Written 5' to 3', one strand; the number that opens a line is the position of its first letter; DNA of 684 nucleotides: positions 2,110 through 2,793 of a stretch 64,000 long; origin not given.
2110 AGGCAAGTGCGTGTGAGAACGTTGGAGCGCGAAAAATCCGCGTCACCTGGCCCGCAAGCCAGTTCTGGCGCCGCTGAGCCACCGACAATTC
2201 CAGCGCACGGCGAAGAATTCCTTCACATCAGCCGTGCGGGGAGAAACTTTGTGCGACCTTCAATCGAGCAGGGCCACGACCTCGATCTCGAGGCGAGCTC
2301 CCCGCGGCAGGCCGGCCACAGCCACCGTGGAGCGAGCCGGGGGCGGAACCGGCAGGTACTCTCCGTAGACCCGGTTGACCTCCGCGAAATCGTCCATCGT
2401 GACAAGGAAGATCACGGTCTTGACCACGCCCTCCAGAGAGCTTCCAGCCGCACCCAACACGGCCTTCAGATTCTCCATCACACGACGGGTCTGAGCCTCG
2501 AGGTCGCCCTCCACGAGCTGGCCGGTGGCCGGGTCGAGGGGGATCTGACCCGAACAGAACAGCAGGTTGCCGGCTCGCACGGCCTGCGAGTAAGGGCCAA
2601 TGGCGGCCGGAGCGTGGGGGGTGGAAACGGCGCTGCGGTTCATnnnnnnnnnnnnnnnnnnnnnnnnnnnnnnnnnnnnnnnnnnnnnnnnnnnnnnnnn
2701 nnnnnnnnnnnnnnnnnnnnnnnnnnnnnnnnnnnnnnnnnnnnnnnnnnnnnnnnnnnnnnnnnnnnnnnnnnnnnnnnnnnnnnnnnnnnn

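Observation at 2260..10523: Eight-gene tightly coupled minus-strand operon led by a pseudokinase-propeller protein and ending in ispE, a nucleotidyltransferase and ridA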

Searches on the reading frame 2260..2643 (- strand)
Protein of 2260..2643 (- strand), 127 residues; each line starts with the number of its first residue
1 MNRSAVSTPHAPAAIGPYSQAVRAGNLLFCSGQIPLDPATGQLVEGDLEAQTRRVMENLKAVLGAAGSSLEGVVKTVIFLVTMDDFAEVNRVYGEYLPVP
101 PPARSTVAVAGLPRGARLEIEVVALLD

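Call 4: search_protein_families(library=pfam, proteins=[window:2260-2643:-], max_evalue=0.01)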
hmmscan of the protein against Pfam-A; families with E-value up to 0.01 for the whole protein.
window:2260-2643:- (127 aa): 1 family
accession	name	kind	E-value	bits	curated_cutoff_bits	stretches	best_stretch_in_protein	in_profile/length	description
PF01042.26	Ribonuc_L-PSP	-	1.5e-42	144.9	27.3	1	9-125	2-120/121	Endoribonuclease L-PSP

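Call 5: search_protein_families(library=ncbifam, proteins=[window:2260-2643:-], max_evalue=0.01)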
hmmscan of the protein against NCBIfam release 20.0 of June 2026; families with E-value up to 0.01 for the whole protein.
window:2260-2643:- (127 aa): 3 families
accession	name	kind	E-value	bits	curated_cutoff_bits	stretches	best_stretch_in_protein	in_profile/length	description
TIGR00004.1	TIGR00004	subfamily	1.3e-49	167.6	106.25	1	4-125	2-124/125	Rid family detoxifying hydrolase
NF008490.0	PRK11401.1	equivalog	3e-28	98.3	222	1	5-125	4-126/129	enamine/imine deaminase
TIGR03610.1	RutC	equivalog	1.1e-21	77.2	169.1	1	2-124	2-124/127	pyrimidine utilization protein C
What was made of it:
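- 2260..2643 (-): RidA (Rid-family enamine/imine deaminase), a facultative tail of the operon. TIGR00004 167.6 bits against 106.25 (call 5).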
